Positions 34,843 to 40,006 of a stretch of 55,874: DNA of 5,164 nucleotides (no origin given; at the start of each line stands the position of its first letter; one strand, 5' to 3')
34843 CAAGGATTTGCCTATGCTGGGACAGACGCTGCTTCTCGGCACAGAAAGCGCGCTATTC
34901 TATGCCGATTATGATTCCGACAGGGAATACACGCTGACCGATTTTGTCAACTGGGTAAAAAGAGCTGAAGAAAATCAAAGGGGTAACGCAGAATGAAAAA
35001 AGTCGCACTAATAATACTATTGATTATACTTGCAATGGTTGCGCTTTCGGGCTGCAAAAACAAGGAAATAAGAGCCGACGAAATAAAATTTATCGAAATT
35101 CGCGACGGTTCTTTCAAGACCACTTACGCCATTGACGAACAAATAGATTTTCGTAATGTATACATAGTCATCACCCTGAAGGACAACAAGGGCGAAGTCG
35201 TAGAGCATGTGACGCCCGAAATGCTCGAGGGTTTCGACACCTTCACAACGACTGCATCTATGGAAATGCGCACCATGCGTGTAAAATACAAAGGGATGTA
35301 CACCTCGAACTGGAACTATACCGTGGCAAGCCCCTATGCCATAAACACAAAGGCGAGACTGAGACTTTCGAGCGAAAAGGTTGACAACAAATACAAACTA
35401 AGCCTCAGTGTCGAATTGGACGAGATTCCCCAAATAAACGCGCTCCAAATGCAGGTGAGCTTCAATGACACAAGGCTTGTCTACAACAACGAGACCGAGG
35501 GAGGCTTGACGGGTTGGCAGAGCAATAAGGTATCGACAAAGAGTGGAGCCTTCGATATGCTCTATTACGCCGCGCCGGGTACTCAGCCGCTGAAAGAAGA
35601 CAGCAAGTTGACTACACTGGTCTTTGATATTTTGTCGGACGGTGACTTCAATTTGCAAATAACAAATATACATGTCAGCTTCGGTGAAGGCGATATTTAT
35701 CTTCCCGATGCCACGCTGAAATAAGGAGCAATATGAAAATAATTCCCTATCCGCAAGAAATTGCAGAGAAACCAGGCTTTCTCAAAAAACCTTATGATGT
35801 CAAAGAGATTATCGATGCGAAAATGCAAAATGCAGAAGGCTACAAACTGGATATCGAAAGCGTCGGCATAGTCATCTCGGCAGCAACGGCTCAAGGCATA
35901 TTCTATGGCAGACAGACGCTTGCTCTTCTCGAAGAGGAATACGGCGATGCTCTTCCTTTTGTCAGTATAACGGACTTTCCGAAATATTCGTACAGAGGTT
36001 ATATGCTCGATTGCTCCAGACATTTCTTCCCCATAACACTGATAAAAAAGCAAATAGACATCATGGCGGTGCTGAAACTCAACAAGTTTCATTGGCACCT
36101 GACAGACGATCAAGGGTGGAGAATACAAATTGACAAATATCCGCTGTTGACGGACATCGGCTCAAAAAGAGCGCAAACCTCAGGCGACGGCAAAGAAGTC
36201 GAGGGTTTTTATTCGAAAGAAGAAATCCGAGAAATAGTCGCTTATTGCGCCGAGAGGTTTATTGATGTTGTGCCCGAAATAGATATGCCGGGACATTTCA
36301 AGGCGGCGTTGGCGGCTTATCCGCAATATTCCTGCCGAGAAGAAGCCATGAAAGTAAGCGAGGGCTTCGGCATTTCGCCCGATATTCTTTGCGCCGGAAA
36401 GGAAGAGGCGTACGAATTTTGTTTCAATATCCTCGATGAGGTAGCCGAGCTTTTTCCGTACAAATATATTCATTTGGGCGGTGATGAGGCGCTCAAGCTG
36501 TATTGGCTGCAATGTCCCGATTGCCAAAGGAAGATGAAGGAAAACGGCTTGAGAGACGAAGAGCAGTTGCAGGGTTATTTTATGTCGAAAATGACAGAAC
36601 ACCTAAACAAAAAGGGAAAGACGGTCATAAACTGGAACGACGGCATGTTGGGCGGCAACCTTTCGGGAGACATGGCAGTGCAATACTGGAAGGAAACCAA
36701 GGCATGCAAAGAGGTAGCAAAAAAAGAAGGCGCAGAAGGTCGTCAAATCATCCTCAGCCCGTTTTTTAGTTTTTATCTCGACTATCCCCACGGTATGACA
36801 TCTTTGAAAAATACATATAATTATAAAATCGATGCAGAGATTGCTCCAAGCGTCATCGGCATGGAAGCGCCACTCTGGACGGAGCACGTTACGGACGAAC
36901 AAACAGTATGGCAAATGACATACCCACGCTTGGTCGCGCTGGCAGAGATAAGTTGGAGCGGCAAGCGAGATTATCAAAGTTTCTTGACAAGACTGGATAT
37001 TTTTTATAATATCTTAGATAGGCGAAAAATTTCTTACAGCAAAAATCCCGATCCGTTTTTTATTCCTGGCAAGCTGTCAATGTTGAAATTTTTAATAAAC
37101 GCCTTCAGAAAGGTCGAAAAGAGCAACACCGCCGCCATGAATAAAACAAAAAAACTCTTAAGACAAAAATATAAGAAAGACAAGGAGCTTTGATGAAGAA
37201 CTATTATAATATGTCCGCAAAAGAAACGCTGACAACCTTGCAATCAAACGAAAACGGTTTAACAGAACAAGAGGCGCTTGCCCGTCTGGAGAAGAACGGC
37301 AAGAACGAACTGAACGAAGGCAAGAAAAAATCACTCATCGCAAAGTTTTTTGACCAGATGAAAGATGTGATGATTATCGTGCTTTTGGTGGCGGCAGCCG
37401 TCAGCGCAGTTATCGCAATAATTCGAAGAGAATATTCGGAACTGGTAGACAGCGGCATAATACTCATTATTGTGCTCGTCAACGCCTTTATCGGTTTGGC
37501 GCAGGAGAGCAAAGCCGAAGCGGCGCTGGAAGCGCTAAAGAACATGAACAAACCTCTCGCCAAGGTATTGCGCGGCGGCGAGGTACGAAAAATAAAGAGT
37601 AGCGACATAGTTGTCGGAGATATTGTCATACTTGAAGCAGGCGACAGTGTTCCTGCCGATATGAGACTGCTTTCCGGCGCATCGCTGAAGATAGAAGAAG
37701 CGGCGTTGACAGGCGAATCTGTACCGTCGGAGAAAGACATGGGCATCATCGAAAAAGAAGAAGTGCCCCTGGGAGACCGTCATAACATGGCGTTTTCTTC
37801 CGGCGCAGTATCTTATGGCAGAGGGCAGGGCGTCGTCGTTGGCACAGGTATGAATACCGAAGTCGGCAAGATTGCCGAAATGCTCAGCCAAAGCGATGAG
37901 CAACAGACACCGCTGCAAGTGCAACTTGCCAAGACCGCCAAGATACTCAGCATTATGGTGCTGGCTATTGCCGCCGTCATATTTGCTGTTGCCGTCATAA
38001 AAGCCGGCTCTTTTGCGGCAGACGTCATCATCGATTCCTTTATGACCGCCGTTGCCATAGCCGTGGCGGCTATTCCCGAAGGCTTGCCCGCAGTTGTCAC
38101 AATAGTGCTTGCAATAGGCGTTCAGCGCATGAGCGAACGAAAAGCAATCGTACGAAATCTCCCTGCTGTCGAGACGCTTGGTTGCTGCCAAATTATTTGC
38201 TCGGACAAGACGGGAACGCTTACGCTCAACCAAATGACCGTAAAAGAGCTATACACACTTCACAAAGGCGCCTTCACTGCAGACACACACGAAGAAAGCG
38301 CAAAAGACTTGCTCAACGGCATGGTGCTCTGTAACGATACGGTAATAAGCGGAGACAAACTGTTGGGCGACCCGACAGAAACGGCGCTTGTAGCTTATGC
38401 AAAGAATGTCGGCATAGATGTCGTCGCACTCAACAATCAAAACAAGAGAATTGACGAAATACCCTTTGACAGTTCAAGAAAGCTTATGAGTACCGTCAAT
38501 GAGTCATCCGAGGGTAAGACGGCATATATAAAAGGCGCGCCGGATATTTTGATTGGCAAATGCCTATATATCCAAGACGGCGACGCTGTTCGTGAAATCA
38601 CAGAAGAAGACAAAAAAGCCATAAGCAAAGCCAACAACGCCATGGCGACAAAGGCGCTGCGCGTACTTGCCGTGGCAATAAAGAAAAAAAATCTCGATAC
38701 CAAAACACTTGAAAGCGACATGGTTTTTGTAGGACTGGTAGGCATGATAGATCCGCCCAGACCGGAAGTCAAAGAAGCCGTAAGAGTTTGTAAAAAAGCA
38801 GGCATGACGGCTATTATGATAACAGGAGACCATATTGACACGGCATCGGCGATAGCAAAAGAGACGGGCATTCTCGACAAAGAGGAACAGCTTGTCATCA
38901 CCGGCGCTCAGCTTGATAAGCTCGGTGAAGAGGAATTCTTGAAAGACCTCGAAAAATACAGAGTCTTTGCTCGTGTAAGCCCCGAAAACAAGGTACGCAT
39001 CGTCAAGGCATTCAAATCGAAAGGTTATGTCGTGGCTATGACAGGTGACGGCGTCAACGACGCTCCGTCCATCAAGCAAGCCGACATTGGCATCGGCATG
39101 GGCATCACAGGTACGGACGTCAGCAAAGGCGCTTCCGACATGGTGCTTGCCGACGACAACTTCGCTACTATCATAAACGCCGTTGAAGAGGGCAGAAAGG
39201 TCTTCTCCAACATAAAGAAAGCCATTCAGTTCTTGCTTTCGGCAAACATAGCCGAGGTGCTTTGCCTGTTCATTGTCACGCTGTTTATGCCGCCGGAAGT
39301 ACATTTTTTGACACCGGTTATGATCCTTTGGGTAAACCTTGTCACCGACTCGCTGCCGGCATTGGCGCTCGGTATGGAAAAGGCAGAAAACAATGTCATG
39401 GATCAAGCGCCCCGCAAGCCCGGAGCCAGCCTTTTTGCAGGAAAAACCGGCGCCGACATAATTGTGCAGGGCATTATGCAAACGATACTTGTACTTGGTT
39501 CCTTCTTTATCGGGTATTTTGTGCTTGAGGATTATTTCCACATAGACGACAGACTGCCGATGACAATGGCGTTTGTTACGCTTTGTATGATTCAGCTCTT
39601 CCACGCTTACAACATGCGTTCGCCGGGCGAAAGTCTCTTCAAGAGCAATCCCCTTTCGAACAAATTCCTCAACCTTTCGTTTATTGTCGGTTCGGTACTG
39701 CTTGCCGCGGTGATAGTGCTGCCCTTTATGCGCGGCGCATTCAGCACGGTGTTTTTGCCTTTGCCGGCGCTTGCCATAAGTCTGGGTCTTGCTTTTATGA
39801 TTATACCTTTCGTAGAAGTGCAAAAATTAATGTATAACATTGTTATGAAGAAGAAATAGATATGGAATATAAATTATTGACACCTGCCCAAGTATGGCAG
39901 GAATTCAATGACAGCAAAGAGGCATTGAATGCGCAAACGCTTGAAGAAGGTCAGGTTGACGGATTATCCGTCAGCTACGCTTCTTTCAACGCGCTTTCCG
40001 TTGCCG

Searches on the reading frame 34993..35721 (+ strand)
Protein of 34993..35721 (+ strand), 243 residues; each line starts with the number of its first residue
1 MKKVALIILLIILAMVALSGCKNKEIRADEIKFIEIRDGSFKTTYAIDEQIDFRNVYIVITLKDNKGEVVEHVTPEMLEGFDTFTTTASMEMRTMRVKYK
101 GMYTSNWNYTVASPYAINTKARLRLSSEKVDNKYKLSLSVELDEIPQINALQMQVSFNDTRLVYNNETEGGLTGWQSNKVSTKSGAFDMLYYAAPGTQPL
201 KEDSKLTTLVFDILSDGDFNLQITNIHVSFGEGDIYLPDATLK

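Call 7: search_protein_families(library=pfam, proteins=[window:34993-35721:+], max_evalue=0.001)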
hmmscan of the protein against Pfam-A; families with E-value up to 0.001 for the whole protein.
window:34993-35721:+ (243 aa): 1 family
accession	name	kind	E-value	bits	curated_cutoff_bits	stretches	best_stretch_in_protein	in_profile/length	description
PF00963.24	Cohesin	-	2.1e-05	25.2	24.1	1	136-232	16-122/139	Cohesin domain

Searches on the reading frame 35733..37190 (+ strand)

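Call 7: search_protein_families(library=pfam, proteins=[window:35733-37190:+], max_evalue=0.001)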
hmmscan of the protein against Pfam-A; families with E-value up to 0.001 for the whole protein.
window:35733-37190:+ (486 aa): 2 families
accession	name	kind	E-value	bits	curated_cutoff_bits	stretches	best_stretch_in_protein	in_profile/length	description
PF00728.28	Glyco_hydro_20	-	2.3e-108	363.1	22.3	1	85-410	1-347/348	Glycosyl hydrolase family 20, catalytic domain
PF02838.20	Glyco_hydro_20b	-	2e-10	41.9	26.1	1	28-81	69-123/124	Glycosyl hydrolase family 20, domain 2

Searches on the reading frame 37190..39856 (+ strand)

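Call 7: search_protein_families(library=pfam, proteins=[window:37190-39856:+], max_evalue=0.001)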
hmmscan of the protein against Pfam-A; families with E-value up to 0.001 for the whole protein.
window:37190-39856:+ (889 aa): 5 families
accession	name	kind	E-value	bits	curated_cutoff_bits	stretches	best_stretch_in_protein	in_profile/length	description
PF00122.25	E1-E2_ATPase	-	7.1e-51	172.7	28.1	1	119-316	2-180/181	E1-E2 ATPase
PF00689.26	Cation_ATPase_C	-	5.6e-48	163.5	27.3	1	706-880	3-174/175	Cation transporting ATPase, C-terminus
PF00690.31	Cation_ATPase_N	-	8.4e-22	77.1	20.4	1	5-72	1-69/69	Cation transporter/ATPase, N-terminus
PF13246.12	Cation_ATPase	-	1.4e-21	76.8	21.7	1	379-461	1-91/91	Cation transport ATPase (P-type)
PF00702.32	Hydrolase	-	2.3e-17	64.5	26.4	1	335-632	3-191/191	haloacid dehalogenase-like hydrolase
